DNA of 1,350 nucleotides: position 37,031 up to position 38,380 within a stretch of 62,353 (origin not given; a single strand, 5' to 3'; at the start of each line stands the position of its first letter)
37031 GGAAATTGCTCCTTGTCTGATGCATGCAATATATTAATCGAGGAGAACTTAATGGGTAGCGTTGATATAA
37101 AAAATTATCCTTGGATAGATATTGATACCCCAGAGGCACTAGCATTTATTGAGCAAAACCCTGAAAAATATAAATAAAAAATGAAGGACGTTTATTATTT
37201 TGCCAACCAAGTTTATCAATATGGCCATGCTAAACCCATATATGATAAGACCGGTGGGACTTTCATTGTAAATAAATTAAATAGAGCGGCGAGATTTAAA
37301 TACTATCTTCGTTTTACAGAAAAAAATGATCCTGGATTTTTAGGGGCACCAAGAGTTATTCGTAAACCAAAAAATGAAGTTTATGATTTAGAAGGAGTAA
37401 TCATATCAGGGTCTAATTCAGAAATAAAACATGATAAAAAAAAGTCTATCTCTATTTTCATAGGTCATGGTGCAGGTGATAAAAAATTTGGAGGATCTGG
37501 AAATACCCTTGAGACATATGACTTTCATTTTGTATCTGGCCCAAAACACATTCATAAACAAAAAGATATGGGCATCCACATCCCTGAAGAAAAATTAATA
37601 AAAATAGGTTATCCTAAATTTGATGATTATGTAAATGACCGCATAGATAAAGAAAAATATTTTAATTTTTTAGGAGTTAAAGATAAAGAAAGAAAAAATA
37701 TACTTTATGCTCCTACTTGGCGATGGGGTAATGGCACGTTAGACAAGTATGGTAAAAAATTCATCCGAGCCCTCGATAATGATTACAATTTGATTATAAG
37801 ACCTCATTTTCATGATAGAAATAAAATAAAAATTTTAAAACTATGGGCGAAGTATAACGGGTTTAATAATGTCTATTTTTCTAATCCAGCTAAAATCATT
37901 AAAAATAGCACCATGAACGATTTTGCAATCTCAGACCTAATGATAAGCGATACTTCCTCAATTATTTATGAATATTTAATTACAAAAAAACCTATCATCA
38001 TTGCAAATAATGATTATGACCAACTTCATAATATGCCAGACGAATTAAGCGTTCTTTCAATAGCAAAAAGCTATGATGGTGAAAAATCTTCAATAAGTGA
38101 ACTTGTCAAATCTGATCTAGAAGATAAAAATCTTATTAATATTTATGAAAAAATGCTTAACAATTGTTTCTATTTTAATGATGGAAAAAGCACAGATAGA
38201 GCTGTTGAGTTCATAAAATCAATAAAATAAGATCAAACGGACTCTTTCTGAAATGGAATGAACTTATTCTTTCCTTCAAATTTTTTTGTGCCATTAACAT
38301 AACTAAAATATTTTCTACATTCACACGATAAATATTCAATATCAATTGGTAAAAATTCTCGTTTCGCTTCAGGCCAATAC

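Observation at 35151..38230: MIPS, nucleotidyltransferase and TagF-like phosphotransferase: a possible CDP-inositol-dependent phospho-inositol transfer system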

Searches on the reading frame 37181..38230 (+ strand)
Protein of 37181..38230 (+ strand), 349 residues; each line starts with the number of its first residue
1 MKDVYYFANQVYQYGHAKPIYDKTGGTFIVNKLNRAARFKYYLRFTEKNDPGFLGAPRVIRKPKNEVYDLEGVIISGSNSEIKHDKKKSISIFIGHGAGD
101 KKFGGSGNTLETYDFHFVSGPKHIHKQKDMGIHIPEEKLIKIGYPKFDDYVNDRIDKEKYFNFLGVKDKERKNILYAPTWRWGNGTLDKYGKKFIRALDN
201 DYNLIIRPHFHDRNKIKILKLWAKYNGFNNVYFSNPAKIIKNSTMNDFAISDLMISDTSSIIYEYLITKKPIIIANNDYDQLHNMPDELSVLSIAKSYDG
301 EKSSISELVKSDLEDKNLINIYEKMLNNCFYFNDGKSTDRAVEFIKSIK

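Call 3: search_protein_families(library=pfam, proteins=[window:37181-38230:+], max_evalue=0.01)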
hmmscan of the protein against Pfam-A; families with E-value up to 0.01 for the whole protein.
window:37181-38230:+ (349 aa): 2 families
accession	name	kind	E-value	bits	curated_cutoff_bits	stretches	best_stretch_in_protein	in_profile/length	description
PF04464.20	Glyphos_transf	-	2.5e-26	93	22.1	1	113-345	135-365/367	CDP-Glycerol:Poly(glycerophosphate) glycerophosphotransferase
PF02350.25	Epimerase_2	-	6e-06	25.8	30.6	1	115-346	125-347/347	UDP-N-acetylglucosamine 2-epimerase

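Call 8: find_homologous_proteins(query=window:37181-38230:+, max_evalue=0.00001)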
Query window:37181-38230:+ (349 aa): 483 proteins with E <= 0.00001 among 1602 candidates; the best 120 are listed.
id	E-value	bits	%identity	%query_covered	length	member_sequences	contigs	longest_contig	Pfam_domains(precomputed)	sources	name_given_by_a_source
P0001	1.0e-218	743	94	100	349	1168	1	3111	PF02350.26,PF04464.21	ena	-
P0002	1.2e-196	671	82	100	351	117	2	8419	PF02350.26,PF04464.21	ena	-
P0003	3.1e-187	640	79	100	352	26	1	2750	PF02350.26,PF04464.21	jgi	jgi:CDP-glycerol glycerophosphotransferase (TagB/SpsB family)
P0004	3.9e-187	640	81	100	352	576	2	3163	PF04464.21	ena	-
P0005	1.5e-179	615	94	82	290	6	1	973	PF04464.21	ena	-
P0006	4.0e-166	571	71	100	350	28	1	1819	PF02350.26,PF04464.21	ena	-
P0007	1.2e-163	562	69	100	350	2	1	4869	PF02350.26,PF04464.21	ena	-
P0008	4.5e-161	554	68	100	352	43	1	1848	PF04464.21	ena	-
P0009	1.2e-146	506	64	99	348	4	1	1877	PF02350.26,PF04464.21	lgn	-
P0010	7.1e-146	504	64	99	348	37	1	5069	PF02350.26,PF04464.21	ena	-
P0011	3.2e-145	502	64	99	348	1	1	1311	PF02350.26,PF04464.21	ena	-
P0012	1.9e-144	499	62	99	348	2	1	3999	PF02350.26,PF04464.21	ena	-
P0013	4.6e-144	498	62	99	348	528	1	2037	PF02350.26,PF04464.21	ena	-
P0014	4.8e-144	498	64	99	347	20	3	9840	PF04464.21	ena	-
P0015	7.8e-144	497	63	99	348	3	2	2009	PF02350.26,PF04464.21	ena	-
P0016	1.4e-143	496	62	99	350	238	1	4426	PF04464.21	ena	-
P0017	3.0e-143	495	63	100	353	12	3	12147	PF04464.21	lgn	-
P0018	3.8e-143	495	63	99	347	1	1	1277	PF04464.21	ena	-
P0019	4.7e-143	495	61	99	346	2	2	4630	PF04464.21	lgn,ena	-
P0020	5.0e-143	495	61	99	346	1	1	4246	PF04464.21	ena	-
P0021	6.4e-143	494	62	99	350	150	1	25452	PF04464.21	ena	-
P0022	7.5e-143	494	62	99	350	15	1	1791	PF04464.21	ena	-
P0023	7.5e-143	494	63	99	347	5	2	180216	PF04464.21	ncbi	-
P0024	9.3e-143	494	64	99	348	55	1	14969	PF04464.21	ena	-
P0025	1.5e-142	493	63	100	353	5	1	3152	PF04464.21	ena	-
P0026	2.1e-142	493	61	99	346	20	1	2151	PF04464.21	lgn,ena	-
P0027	2.7e-142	492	63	99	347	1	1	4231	PF04464.21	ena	-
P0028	3.0e-142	492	63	99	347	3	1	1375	PF04464.21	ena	-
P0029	8.3e-142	491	62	99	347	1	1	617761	PF04464.21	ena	-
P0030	1.6e-141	490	62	99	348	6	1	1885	PF02350.26,PF04464.21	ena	-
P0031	4.9e-141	488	62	99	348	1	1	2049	PF02350.26,PF04464.21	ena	-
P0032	5.7e-141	488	60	99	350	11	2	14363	PF04464.21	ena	-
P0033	7.4e-141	487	60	99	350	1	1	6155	PF02350.26,PF04464.21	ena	-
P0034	7.8e-141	487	62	99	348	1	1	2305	PF02350.26,PF04464.21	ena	-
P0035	9.7e-141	487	62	99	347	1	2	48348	PF04464.21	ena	-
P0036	1.5e-140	486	62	99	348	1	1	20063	PF02350.26,PF04464.21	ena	-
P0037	1.6e-140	486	62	99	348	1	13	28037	PF02350.26,PF04464.21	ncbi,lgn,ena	-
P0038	1.7e-140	486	62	99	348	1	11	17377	PF02350.26,PF04464.21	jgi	-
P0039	1.9e-140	486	62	99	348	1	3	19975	PF02350.26,PF04464.21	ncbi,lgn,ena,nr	ncbi:MAG: CDP-glycerol glycerophosphotransferase family protein [Candidatus Marinimicrobia bacterium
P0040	1.9e-140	486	64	97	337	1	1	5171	PF02350.26,PF04464.21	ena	-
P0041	2.1e-140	486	62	99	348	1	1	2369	PF02350.26,PF04464.21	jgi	-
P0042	2.6e-140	486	62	99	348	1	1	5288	PF02350.26,PF04464.21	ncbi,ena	-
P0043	3.1e-140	485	62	99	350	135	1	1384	PF04464.21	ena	-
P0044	4.5e-140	485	62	99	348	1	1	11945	PF02350.26,PF04464.21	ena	-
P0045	5.9e-140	484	62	99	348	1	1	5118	PF02350.26,PF04464.21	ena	-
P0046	6.2e-140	484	62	99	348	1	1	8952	PF02350.26,PF04464.21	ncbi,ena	-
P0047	6.8e-140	484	62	99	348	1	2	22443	PF02350.26,PF04464.21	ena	-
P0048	7.3e-140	484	62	99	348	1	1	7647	PF02350.26,PF04464.21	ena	-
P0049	7.5e-140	484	62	99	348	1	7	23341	PF02350.26,PF04464.21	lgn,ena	-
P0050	7.7e-140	484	62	99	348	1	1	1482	PF02350.26,PF04464.21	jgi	-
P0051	8.4e-140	484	62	99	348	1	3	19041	PF02350.26,PF04464.21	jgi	-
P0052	9.4e-140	484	62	99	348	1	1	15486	PF02350.26,PF04464.21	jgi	-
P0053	1.7e-139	483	62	99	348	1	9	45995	PF02350.26,PF04464.21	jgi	-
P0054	2.1e-139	483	62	99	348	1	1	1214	PF02350.26,PF04464.21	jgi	-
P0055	2.2e-139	483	61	99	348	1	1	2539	PF02350.26,PF04464.21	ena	-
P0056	2.3e-139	483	62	99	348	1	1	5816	PF02350.26,PF04464.21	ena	-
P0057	2.3e-139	482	61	99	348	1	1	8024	PF02350.26,PF04464.21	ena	-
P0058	3.4e-139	482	61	99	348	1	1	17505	PF02350.26,PF04464.21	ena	-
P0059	7.3e-139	481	61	99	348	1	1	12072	PF02350.26,PF04464.21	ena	-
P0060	7.6e-139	481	61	99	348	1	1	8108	PF02350.26,PF04464.21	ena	-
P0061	8.2e-139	481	61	99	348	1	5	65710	PF02350.26,PF04464.21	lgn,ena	-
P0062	9.3e-139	481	61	99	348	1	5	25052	PF02350.26,PF04464.21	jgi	-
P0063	1.2e-138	480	61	99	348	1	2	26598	PF02350.26,PF04464.21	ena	-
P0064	1.5e-138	480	61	99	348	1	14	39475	PF02350.26,PF04464.21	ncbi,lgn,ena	-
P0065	1.6e-138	480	61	99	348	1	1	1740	PF02350.26,PF04464.21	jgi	-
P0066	1.7e-138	480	61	99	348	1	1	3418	PF02350.26,PF04464.21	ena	-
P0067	2.0e-138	479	62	99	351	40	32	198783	PF04464.21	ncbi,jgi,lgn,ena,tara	tara:strand:+ start:168 stop:1223 length:1056 start_codon:yes stop_codon:yes gene_type:complete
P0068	4.4e-138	478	62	99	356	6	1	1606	PF04464.21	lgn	-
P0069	6.5e-138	478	62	99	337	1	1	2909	PF04464.21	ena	-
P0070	8.8e-138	477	61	99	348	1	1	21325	PF02350.26,PF04464.21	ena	-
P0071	1.2e-137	477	62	99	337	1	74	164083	PF04464.21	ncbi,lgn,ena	-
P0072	1.3e-137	477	62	99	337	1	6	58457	PF04464.21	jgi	-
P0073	1.6e-137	476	62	100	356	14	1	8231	PF04464.21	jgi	-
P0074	1.6e-137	476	62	99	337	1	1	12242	PF04464.21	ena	-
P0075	1.7e-137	476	62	99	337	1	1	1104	PF04464.21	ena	-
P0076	1.7e-137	476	62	99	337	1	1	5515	PF04464.21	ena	-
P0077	2.0e-137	476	62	99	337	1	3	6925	PF04464.21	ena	-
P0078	2.3e-137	476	62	99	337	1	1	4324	PF04464.21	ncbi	-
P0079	2.3e-137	476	62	99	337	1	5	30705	PF04464.21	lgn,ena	-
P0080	2.4e-137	476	62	99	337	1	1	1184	PF04464.21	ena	-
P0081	2.5e-137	476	62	99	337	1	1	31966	PF04464.21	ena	-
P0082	2.7e-137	476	62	99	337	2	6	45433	PF04464.21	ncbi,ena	-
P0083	3.0e-137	476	62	99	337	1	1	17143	PF04464.21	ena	-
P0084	3.5e-137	475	62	99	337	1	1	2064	PF04464.21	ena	-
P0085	4.2e-137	475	62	99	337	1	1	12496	PF04464.21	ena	-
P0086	4.7e-137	475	62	99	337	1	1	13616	PF04464.21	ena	-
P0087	5.5e-137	475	61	100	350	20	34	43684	PF04464.21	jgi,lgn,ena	jgi:CDP-glycerol glycerophosphotransferase (TagB/SpsB family)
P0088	6.1e-137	475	62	99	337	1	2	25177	PF04464.21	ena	-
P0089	6.4e-137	474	62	99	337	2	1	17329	PF04464.21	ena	-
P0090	7.5e-137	474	62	99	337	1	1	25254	PF04464.21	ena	-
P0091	9.2e-137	474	62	99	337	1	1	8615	PF04464.21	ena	-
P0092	9.8e-137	474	62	99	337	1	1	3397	PF04464.21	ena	-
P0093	1.1e-136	474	61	99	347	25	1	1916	PF04464.21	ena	-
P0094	1.2e-136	474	62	99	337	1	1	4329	PF04464.21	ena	-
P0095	1.8e-136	473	62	99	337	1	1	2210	PF04464.21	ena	-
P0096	2.4e-136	473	62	99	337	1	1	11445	PF04464.21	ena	-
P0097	4.7e-136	472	62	99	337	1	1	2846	PF04464.21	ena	-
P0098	4.9e-136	472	62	99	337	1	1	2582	PF04464.21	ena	-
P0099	6.4e-136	471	62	99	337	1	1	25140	PF04464.21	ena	-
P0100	1.4e-135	470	62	99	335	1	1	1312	PF02350.26,PF04464.21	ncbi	-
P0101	5.1e-135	468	61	99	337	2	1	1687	PF04464.21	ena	-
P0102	4.0e-134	465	60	99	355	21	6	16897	PF04464.21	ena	-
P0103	1.8e-133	463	61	99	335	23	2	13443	PF04464.21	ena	-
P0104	5.3e-129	448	58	99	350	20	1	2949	PF04464.21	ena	-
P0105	3.9e-127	442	56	99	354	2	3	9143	PF04464.21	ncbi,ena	-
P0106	6.0e-127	442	56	99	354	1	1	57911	PF04464.21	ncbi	-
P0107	8.3e-127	441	56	99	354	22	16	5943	PF04464.21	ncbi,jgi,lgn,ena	-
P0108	3.1e-126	439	56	99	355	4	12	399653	PF04464.21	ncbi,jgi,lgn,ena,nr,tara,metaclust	ncbi:MAG: hypothetical protein CMG74_11340 [Candidatus Marinimicrobia bacterium]|nr:hypothetical pro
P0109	4.3e-126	439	64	87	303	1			PF02350.26,PF04464.21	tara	tara:strand:- start:939 stop:1850 length:912 start_codon:yes stop_codon:yes gene_type:complete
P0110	2.0e-125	437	64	87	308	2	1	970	PF02350.26,PF04464.21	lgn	-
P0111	2.7e-125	436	56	99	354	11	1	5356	PF04464.21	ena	-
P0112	3.9e-125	436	63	89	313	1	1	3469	PF04464.21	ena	-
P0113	2.8e-124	433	56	99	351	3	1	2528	PF02350.26,PF04464.21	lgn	-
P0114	3.0e-124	433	64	85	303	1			PF02350.26,PF04464.21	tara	tara:strand:- start:356 stop:1267 length:912 start_codon:yes stop_codon:yes gene_type:complete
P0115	3.6e-124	433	64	85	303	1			PF02350.26,PF04464.21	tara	tara:strand:+ start:1516 stop:2427 length:912 start_codon:yes stop_codon:yes gene_type:complete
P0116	1.5e-123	430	57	99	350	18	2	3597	PF04464.21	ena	-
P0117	1.7e-122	427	62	87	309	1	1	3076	PF04464.21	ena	-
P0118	3.3e-122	426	56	99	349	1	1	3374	PF02350.26,PF04464.21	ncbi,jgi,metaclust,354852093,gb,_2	metaclust:\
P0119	6.6e-122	425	62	87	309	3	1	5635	PF04464.21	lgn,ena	-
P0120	5.8e-121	422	54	99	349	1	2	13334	PF02350.26,PF04464.21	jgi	-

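Call 9: find_related_loci(query=window:37181-38230:+, collection=genome_contigs, flank=6000)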
Query window:37181-38230:+ (349 aa) in genome_contigs; peptide patterns used: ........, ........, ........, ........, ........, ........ (x = any residue, [..] = any of these).
68 stretches matched a pattern; 23 encode a relative of the query (tblastn E <= 1e-3); 22 distinct loci.
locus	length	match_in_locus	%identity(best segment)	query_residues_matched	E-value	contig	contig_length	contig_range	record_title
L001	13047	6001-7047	98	1-349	0e+0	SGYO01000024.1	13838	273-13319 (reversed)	MAG: bacterium isolate MED-G177 Bacteria-MED-G177-C24, whole genome shotgun sequence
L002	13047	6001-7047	83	1-349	0e+0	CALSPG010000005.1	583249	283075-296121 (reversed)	MAG: uncultured bacterium isolate B_MB92 genome assembly, contig: contig_13206_B_MB92, whole genome shotgun sequence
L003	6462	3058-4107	81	1-349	0e+0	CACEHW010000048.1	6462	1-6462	uncultured Candidatus Marinimicrobia bacterium isolate AG-390-N21 genome assembly, contig: AG-390-N21_NODE_48, whole gen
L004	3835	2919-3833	85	1-305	0e+0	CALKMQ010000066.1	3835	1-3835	MAG: uncultured bacterium isolate S4_Bin_METABAT__266_1 genome assembly, contig: c_000000017466, whole genome shotgun se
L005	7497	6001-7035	63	4-349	2e-147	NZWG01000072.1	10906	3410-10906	MAG: Candidatus Neomarinimicrobiota bacterium isolate NAT52 27287, whole genome shotgun sequence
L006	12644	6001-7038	61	3-349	5e-143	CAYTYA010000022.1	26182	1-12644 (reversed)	MAG TPA_asm: uncultured bacterium isolate SRP200020_co5_92 genome assembly, contig: NODE_2846_length_26182_cov_14.139243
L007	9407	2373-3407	61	3-348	2e-141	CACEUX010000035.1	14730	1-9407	uncultured Candidatus Marinimicrobia bacterium isolate AG-404-J18 genome assembly, contig: AG-404-J18_NODE_35, whole gen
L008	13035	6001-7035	61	3-348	2e-141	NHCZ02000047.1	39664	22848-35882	MAG: bacterium TMED46 isolate TMED46 142517, whole genome shotgun sequence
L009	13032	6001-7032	83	1-344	0e+0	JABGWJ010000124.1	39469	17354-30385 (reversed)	MAG: bacterium isolate SI034_bin49 k141_1089172, whole genome shotgun sequence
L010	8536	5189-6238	52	1-348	2e-118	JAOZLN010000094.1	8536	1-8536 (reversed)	MAG: Candidatus Sabulitectum sp. isolate GMC10.metabat2.20 NODE_8633_length_8536_cov_5.436859, whole genome shotgun sequ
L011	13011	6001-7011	51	4-348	4e-116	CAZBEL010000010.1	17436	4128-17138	MAG TPA_asm: uncultured bacterium isolate SRP216583_co1_89 genome assembly, contig: NODE_2718_length_17436_cov_11.892354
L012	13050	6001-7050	49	4-349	4e-114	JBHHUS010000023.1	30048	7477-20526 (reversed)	MAG: Fidelibacterota bacterium isolate S.5.sp1_bin.60 NODE_299_length_30048_cov_8.619611, whole genome shotgun sequence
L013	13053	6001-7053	56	3-349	8e-131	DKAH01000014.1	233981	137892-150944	MAG TPA_asm: Candidatus Marinimicrobia bacterium UBA6931 UBA6931_contig_3386, whole genome shotgun sequence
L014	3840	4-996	52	19-348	3e-115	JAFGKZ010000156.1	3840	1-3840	MAG: Calditrichaceae bacterium isolate Zod_Metabat.370 k87_7411865, whole genome shotgun sequence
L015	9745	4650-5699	50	1-348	9e-113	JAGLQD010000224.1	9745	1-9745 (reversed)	MAG: Candidatus Sabulitectum sp. isolate RS_8_35 ROV157_8.bin.35.fa_224, whole genome shotgun sequence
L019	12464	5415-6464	44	3-347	6e-93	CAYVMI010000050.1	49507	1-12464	MAG TPA_asm: uncultured Desulfobacterales bacterium isolate SRP167671_co2_52 genome assembly, contig: NODE_883_length_49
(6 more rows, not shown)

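Call 14: search_protein_families(library=pfam, proteins=[L013:921-2759:+, L013:2683-3810:+, L013:7296-8375:+, L013:8375-9373:+, L013:9409-10146:+, L013:10143-11156:-, L019:6692-7888:+, L019:7894-8646:+, L019:8643-9332:+, L019:10461-12194:+], max_evalue=0.001)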
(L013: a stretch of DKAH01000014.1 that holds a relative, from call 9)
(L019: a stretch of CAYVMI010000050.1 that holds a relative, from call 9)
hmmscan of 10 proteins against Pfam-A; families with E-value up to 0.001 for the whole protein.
L013:921-2759:+ (612 aa): 4 families
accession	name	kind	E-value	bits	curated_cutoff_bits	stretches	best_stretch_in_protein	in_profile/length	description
PF00664.28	ABC_membrane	-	5e-35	121.9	28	1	18-319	3-271/274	ABC transporter transmembrane region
PF00005.33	ABC_tran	-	2.8e-32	112.6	25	1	385-534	1-137/137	ABC transporter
PF02463.25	SMC_N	-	2e-09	37.7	40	1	456-576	135-211/220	RecF/RecN/SMC N terminal domain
PF13555.12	AAA_29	-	0.00086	19.4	27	0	386-413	13-40/61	P-loop containing region of AAA domain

L013:2683-3810:+ (375 aa): 1 family
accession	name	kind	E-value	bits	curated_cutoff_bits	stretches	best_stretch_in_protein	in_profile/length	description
PF02350.25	Epimerase_2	-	2.4e-82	277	30.6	1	59-369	7-347/347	UDP-N-acetylglucosamine 2-epimerase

L013:7296-8375:+ (359 aa): 1 family
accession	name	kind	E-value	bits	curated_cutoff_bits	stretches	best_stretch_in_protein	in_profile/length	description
PF04464.20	Glyphos_transf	-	6.9e-18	65.2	22.1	1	127-355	146-366/367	CDP-Glycerol:Poly(glycerophosphate) glycerophosphotransferase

L013:8375-9373:+ (332 aa): 1 family
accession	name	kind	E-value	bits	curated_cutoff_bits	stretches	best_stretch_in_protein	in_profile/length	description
PF01075.23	Glyco_transf_9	-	1.7e-35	123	22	1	70-305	4-243/247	Glycosyltransferase family 9 (heptosyltransferase)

L013:9409-10146:+ (245 aa): 3 families
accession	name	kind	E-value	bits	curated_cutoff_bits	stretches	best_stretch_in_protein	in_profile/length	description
PF00483.29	NTP_transferase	-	5.6e-14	52.7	21.2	1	3-116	2-118/245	Nucleotidyl transferase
PF12804.13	NTP_transf_3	-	1.5e-13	51.7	27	1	3-122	1-110/160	MobA-like NTP transferase domain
PF01128.25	IspD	-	0.00019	21.7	27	0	2-58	2-55/221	2-C-methyl-D-erythritol 4-phosphate cytidylyltransferase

L013:10143-11156:- (337 aa): 0 families

L019:6692-7888:+ (398 aa): 1 family
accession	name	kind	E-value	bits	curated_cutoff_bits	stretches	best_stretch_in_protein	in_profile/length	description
PF04991.19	LicD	-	1.6e-31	110.6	22.6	2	232-288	2-57/227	LicD family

L019:7894-8646:+ (250 aa): 2 families
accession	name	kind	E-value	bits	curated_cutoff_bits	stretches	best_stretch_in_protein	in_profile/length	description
PF12804.13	NTP_transf_3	-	3.5e-08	34.2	27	1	5-119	1-109/160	MobA-like NTP transferase domain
PF01128.25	IspD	-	3e-05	24.3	27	1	5-53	3-49/221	2-C-methyl-D-erythritol 4-phosphate cytidylyltransferase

L019:8643-9332:+ (229 aa): 1 family
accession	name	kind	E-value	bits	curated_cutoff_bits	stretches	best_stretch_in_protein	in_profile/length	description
PF12804.13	NTP_transf_3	-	7.5e-17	62.4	27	1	6-125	1-122/160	MobA-like NTP transferase domain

L019:10461-12194:+ (577 aa): 2 families
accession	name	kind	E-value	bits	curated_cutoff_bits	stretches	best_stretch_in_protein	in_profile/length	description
PF01075.23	Glyco_transf_9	-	5.6e-29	101.6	22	1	324-547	2-237/247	Glycosyltransferase family 9 (heptosyltransferase)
PF06176.17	WaaY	-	0.00012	22.2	20.3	1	20-190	3-179/229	Lipopolysaccharide core biosynthesis protein (WaaY)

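Call 16: search_protein_families(library=ncbifam, proteins=[window:37181-38230:+], max_evalue=0.001)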
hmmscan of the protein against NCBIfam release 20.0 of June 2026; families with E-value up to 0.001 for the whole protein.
window:37181-38230:+ (349 aa): 3 families
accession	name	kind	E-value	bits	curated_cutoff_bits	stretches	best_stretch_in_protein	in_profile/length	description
NF041713.1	Tar_polymTarL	equivalog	5.4e-10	38.5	1000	1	116-343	332-557/562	teichoic acid ribitol-phosphate polymerase TarL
NF046086.1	BFO_1060_trans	domain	1.1e-09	37.9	200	1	200-347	219-362/365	BFO_1060 family glycosyltransferase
NF041712.1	techglyph_taseTarF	equivalog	8.8e-09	34.9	550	1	117-345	156-386/388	teichoic acid glycerol-phosphate transferase TarF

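Call 19: find_encoding_contigs(protein=window:37181-38230:+, flank=10000, max_places=4)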
Protein window:37181-38230:+ (349 aa): no gene with exactly this product is on record in the collection.

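Call 20: find_encoding_contigs(protein=P0108, flank=10000, max_places=3)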
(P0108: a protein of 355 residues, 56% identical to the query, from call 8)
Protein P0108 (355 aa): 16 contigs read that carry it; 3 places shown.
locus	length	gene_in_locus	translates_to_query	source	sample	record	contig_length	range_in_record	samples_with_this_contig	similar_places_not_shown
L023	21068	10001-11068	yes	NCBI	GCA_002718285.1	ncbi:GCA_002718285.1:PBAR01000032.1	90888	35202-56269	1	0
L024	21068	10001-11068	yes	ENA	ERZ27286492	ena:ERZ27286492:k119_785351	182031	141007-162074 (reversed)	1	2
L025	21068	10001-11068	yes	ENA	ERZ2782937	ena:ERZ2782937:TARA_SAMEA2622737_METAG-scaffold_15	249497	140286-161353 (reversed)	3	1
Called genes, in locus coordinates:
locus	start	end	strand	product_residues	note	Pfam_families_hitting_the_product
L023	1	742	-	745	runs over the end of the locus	-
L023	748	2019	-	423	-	-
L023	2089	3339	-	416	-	-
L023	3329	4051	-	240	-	PF00483:NTP_transferase, PF12804:NTP_transf_3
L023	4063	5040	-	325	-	PF01075:Glyco_transf_9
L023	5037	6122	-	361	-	PF04464:Glyphos_transf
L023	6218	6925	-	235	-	-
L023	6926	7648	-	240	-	PF05050:Methyltransf_21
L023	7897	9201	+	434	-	PF07994:NAD_binding_5, PF01658:Inos-1-P_synth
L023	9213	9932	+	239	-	PF00483:NTP_transferase, PF12804:NTP_transf_3 (weak)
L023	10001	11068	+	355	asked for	PF04464:Glyphos_transf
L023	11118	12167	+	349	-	PF00535:Glycos_transf_2, PF13641:Glyco_tranf_2_3 (weak)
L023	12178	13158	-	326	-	PF00534:Glycos_transf_1 (weak), PF13692:Glyco_trans_1_4 (weak)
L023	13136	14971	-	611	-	PF00664:ABC_membrane, PF00005:ABC_tran, PF02463:SMC_N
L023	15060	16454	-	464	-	PF13145:Rotamase_2 (faint)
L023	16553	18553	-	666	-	PF18962:Por_Secre_tail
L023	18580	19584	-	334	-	-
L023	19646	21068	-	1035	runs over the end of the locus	-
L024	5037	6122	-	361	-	PF04464:Glyphos_transf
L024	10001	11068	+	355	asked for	PF04464:Glyphos_transf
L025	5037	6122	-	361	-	PF04464:Glyphos_transf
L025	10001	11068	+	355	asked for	PF04464:Glyphos_transf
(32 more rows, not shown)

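Call 21: find_encoding_contigs(protein=P0029, flank=10000, max_places=2)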
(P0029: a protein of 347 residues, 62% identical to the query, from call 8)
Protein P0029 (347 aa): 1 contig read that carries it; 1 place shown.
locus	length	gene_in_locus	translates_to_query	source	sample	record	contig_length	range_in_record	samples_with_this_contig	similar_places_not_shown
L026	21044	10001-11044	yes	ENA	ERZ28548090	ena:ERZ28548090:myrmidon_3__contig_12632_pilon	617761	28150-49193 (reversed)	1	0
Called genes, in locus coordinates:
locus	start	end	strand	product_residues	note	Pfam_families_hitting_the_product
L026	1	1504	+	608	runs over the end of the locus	PF21760:SecD_1st, PF22599:SecDF_P1_head, PF02355:SecD_SecF_C, PF03176:MMPL (weak)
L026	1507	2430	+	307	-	PF02355:SecD_SecF_C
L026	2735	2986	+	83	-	PF01035:DNA_binding_1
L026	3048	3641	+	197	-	PF04367:DUF502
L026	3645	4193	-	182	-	-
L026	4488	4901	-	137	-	PF07244:POTRA (weak)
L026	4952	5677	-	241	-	-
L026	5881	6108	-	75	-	-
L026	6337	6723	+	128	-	-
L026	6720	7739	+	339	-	-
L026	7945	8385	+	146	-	PF07994:NAD_binding_5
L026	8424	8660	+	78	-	PF07994:NAD_binding_5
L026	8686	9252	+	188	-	PF01658:Inos-1-P_synth, PF07994:NAD_binding_5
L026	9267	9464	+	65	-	PF00483:NTP_transferase (weak), PF12804:NTP_transf_3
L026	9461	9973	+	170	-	-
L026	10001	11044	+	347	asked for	PF04464:Glyphos_transf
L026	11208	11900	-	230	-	PF01346:FKBP_N, PF00254:FKBP_C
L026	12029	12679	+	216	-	PF00753:Lactamase_B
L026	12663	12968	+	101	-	-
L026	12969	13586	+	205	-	PF01738:DLH (faint), PF02230:Abhydrolase_2, PF12146:Hydrolase_4 (faint), PF03959:FSH1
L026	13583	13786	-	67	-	PF00313:CSD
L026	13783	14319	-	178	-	PF01641:SelR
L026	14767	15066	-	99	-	PF13640:2OG-FeII_Oxy_3 (weak), PF13759:2OG-FeII_Oxy_5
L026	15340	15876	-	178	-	-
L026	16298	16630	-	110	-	-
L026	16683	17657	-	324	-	-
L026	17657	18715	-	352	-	PF17957:Big_7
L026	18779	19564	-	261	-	PF03976:PPK2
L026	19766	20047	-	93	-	PF02567:PhzC-PhzF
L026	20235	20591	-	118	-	PF02567:PhzC-PhzF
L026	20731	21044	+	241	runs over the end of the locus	-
